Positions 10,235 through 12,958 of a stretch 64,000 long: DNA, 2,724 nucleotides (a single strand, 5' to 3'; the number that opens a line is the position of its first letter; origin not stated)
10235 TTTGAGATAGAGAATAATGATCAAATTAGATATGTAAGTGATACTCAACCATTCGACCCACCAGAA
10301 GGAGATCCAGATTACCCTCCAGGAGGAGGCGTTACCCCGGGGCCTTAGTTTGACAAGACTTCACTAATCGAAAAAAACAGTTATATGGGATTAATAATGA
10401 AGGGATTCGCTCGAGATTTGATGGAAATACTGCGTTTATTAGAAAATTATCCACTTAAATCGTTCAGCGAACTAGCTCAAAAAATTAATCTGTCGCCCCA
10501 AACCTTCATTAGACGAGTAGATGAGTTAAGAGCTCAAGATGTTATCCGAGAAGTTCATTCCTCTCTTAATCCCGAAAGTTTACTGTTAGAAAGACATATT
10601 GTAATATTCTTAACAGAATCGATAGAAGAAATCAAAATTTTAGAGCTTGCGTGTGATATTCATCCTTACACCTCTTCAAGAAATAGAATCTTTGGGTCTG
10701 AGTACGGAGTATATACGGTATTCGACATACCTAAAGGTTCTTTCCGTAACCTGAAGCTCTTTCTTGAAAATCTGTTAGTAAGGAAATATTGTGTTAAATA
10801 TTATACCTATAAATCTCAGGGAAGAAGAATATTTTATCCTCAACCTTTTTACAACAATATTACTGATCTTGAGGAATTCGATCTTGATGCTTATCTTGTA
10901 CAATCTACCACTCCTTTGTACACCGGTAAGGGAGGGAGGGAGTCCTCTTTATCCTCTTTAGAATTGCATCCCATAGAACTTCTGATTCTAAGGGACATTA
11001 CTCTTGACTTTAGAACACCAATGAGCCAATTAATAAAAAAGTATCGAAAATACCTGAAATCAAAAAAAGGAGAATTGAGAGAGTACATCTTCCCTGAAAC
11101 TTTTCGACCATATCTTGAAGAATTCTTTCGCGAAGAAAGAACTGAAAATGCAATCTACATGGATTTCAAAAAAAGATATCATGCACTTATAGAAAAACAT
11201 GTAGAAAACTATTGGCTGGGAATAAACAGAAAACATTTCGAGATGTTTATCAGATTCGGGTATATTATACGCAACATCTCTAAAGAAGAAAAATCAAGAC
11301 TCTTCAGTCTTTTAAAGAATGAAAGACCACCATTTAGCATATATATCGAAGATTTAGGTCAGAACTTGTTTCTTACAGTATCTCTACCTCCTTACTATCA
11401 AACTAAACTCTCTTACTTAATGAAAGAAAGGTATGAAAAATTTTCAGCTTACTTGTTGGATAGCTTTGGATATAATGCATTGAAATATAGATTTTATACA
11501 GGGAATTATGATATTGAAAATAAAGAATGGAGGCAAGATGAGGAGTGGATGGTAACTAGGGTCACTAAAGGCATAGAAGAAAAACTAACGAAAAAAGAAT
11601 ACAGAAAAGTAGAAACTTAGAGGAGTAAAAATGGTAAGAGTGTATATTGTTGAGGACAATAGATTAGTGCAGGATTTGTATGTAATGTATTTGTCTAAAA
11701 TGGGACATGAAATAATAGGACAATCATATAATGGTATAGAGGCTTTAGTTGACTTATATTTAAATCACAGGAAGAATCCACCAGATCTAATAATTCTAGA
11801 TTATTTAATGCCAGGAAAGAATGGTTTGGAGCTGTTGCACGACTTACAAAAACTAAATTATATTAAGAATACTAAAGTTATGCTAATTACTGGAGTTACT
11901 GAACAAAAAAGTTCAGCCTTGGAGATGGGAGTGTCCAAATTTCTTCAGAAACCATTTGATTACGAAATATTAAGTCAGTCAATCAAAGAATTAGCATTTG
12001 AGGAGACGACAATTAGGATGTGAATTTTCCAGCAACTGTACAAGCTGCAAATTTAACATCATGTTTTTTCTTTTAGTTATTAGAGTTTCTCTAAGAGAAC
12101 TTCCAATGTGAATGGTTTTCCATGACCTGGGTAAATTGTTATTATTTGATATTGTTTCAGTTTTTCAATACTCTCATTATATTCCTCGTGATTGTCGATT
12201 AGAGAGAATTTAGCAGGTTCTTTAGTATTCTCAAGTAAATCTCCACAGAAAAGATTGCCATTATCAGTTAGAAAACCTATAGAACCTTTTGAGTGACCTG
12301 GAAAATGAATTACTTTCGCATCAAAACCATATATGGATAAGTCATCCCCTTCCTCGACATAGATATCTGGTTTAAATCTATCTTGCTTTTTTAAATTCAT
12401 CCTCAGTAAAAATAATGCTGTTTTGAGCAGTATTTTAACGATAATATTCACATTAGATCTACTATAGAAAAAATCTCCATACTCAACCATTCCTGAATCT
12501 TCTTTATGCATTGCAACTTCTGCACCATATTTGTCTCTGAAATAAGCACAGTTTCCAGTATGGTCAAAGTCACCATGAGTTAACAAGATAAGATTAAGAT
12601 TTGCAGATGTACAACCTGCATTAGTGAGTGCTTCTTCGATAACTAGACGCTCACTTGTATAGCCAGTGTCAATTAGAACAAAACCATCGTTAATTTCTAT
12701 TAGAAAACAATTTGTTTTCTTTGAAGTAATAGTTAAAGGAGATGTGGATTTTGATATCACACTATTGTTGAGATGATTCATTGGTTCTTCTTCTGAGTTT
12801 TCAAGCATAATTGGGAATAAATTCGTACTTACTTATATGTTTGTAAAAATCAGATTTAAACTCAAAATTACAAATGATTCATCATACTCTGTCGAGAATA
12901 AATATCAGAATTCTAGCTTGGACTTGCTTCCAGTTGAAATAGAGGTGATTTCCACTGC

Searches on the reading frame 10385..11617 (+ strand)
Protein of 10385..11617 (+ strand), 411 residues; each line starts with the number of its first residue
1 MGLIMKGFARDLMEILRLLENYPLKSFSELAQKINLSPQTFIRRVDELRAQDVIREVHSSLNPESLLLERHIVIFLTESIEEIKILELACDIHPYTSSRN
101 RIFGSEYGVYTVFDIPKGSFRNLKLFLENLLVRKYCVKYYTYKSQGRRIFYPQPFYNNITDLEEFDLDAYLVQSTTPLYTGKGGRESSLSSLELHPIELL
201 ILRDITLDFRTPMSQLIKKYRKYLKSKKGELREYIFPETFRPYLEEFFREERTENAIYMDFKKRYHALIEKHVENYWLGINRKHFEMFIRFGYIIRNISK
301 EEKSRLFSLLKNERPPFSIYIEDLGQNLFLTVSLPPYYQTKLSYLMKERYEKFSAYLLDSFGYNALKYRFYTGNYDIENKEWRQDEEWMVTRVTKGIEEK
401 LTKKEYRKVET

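Call 4: search_protein_families(library=pfam, proteins=[window:10385-11617:+], max_evalue=0.1)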
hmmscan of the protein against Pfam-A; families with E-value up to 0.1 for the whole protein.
window:10385-11617:+ (411 aa): 8 families
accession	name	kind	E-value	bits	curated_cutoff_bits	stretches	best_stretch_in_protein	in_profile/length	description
PF13412.12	HTH_24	-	1.3e-07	31.5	21.9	1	14-55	7-48/48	Winged helix-turn-helix DNA-binding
PF13404.12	HTH_AsnC-type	-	1.2e-05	25.5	27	1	14-49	7-42/42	AsnC-type helix-turn-helix domain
PF01047.28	MarR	-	0.0018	18.6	24.6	1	13-55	6-48/59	MarR family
PF08279.18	HTH_11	-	0.0063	16.8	25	1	14-50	4-41/55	HTH domain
PF22451.2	NirdL-like_HTH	-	0.0069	16.4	27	1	27-55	19-47/47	Siroheme decarboxylase NirDL-like HTH domain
PF12840.13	HTH_20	-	0.023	15.1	27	1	13-57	7-51/51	Helix-turn-helix domain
PF12802.13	MarR_2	-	0.026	15.1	27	1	15-57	10-53/61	MarR family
PF13545.12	HTH_Crp_2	-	0.065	13.6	27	0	28-56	26-54/70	Crp-like helix-turn-helix domain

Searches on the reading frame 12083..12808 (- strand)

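Call 4: search_protein_families(library=pfam, proteins=[window:12083-12808:-], max_evalue=0.1)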
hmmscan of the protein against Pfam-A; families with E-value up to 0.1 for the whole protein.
window:12083-12808:- (242 aa): 5 families
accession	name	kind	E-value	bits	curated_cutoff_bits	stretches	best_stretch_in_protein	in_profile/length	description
PF00753.33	Lactamase_B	-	4e-26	92.6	22.7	1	32-229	6-196/196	Metallo-beta-lactamase superfamily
PF19583.5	ODP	-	8.1e-06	26.3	27.2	1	32-221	3-185/194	ODP family beta lactamase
PF16661.11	Lactamase_B_6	-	0.0021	17.9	27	1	36-91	1-56/193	Metallo-beta-lactamase superfamily domain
PF12706.13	Lactamase_B_2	-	0.017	15.2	27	1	44-92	3-52/200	Beta-lactamase superfamily domain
PF13483.12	Lactamase_B_3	-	0.051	14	24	1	27-84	2-50/160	Beta-lactamase superfamily domain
